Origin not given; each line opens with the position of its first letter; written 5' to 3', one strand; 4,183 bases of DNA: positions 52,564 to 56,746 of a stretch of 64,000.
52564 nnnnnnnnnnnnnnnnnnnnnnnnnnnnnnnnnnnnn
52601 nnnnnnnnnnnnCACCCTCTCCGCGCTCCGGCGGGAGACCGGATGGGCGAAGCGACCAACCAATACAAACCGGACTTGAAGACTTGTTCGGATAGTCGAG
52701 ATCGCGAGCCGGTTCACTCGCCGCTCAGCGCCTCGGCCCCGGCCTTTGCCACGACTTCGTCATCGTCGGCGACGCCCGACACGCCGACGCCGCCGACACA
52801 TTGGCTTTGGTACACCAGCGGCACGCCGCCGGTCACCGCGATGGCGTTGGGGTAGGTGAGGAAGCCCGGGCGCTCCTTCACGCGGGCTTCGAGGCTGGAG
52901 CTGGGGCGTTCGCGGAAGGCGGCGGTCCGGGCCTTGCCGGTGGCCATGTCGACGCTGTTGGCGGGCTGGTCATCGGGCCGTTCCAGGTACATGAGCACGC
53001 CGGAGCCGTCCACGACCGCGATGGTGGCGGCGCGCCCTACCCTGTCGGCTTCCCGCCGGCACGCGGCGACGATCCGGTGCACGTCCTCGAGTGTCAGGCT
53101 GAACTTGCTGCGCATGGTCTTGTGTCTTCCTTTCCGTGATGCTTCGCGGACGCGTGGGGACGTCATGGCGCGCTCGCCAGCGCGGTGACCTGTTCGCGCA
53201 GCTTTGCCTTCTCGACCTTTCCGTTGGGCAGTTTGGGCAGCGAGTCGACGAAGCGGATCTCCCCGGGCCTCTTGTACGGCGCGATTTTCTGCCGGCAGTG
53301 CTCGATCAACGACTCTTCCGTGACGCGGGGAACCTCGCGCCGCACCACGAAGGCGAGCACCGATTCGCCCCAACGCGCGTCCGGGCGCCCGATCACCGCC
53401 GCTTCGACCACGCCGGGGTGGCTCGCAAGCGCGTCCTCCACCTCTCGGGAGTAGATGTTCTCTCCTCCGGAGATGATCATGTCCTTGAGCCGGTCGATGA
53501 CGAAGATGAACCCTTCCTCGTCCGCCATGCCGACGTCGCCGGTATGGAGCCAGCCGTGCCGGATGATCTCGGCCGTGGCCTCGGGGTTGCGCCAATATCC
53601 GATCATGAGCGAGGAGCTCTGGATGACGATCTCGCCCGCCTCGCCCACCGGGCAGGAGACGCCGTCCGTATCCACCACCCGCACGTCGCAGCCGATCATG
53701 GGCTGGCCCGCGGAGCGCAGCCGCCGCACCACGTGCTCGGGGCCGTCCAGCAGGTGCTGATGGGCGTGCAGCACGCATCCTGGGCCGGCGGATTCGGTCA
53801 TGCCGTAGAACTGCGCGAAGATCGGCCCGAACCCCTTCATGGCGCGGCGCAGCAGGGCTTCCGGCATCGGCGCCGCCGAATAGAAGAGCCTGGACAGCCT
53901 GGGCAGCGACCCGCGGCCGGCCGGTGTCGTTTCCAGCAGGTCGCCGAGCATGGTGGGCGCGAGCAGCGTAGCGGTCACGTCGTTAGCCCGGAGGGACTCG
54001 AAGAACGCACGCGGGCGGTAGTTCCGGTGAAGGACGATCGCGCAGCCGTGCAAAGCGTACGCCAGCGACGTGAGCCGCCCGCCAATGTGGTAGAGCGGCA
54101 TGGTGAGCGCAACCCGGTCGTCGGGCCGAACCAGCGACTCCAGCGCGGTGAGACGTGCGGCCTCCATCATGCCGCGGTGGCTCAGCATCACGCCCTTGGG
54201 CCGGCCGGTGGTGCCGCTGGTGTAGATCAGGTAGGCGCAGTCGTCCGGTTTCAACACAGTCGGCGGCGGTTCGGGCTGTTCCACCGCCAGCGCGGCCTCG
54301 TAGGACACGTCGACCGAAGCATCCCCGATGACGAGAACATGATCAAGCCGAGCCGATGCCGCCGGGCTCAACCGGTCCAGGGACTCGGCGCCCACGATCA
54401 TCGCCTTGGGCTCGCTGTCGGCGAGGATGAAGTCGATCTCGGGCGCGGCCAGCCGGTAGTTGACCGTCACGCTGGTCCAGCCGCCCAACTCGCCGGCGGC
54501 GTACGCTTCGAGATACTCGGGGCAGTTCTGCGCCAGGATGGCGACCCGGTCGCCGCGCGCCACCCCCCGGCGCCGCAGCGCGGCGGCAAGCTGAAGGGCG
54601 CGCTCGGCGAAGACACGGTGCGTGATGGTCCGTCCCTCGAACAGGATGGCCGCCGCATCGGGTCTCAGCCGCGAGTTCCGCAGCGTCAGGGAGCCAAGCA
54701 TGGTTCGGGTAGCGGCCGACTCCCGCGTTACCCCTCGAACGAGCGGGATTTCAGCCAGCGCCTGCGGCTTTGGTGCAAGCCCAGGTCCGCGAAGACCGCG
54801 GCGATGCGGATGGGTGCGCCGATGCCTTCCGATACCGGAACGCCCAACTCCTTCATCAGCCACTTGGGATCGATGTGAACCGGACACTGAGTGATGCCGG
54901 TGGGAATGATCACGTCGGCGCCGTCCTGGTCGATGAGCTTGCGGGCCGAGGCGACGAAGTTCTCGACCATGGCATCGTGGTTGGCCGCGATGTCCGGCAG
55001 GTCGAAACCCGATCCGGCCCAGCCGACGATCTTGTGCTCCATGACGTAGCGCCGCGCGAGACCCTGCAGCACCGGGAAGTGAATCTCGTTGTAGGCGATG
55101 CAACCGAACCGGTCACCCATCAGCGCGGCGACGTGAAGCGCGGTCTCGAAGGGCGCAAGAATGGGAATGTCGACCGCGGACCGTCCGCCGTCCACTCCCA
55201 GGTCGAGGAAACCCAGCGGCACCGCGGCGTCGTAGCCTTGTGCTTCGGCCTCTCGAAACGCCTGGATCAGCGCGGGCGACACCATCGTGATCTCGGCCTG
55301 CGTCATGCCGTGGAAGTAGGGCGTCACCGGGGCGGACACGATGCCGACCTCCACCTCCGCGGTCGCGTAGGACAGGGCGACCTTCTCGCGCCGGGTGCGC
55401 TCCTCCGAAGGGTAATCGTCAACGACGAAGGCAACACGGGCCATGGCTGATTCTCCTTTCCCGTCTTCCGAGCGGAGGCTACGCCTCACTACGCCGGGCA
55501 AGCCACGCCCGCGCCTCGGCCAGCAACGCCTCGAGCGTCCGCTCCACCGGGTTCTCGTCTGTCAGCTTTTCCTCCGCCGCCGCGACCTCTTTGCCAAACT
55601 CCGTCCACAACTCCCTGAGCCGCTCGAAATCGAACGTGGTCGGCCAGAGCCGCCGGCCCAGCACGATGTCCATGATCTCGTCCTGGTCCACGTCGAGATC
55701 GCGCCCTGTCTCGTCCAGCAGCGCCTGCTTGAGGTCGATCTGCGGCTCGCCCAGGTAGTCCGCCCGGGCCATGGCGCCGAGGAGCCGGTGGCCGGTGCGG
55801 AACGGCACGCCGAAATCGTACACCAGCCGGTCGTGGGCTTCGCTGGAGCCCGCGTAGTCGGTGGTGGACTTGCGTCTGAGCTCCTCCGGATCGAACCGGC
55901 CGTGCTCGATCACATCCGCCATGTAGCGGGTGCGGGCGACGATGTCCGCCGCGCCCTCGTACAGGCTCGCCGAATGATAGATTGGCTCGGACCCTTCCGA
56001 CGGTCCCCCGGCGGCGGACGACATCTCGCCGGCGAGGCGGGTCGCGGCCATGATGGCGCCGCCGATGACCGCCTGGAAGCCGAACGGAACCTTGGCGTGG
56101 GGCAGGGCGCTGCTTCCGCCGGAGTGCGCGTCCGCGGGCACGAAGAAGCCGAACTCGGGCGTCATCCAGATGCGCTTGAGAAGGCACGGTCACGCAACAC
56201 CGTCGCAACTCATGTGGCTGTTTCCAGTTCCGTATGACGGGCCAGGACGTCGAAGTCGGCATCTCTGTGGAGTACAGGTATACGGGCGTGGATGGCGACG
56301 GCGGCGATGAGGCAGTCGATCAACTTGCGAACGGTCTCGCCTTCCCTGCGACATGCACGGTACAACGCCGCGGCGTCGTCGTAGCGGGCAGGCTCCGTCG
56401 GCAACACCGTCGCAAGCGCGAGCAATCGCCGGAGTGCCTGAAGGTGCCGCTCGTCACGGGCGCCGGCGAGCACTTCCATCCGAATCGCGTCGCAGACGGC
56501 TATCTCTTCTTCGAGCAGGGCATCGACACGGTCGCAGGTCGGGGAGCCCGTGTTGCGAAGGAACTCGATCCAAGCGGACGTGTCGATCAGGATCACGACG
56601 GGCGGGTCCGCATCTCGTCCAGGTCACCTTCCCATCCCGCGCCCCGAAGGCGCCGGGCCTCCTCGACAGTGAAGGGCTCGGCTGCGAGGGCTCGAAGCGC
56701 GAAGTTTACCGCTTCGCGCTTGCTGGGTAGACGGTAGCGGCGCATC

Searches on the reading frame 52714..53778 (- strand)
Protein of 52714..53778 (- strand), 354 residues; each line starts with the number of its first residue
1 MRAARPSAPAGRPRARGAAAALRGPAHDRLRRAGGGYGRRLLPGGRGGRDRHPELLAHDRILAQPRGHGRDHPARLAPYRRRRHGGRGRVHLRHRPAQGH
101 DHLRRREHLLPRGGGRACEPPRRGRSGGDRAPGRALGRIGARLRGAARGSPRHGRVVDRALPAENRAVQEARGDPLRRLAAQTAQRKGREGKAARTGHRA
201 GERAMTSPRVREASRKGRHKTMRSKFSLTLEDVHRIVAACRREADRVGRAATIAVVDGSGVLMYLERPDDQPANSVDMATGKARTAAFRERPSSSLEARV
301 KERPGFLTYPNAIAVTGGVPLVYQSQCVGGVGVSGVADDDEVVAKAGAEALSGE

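Call 5: search_protein_families(library=pfam, proteins=[window:52714-53778:-])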
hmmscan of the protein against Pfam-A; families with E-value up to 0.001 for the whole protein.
window:52714-53778:- (354 aa): 1 family
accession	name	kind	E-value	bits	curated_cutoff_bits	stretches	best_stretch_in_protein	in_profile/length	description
PF03928.20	HbpS-like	-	3.8e-26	92.1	25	1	228-348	1-127/128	Haem degrading protein HbpS-like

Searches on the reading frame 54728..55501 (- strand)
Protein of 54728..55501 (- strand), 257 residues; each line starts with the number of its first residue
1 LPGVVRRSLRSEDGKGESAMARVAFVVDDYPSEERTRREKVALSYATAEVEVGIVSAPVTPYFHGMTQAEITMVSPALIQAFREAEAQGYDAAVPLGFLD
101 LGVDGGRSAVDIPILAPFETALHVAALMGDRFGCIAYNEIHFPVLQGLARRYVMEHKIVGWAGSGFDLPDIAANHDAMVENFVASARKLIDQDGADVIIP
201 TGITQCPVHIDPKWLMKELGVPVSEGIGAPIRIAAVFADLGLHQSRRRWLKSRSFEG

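Call 41: search_protein_families(library=pfam, proteins=[window:54728-55501:-])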
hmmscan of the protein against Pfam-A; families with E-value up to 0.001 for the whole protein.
window:54728-55501:- (257 aa): 1 family
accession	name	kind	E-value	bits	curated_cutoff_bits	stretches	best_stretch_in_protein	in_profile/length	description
PF01177.27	Asp_Glu_race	-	1.2e-15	58.3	31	1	52-199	31-179/211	Asp/Glu/Hydantoin racemase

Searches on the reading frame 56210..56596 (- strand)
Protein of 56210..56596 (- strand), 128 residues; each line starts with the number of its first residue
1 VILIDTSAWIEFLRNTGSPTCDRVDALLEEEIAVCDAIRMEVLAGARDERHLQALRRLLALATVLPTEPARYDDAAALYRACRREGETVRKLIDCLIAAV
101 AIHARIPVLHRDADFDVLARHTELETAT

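Call 41: search_protein_families(library=pfam, proteins=[window:56210-56596:-])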
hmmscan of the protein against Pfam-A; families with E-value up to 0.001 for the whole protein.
window:56210-56596:- (128 aa): 1 family
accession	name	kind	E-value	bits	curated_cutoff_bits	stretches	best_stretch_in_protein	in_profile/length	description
PF01850.27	PIN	-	4.3e-19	69.7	23.6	1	2-119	1-118/120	PIN domain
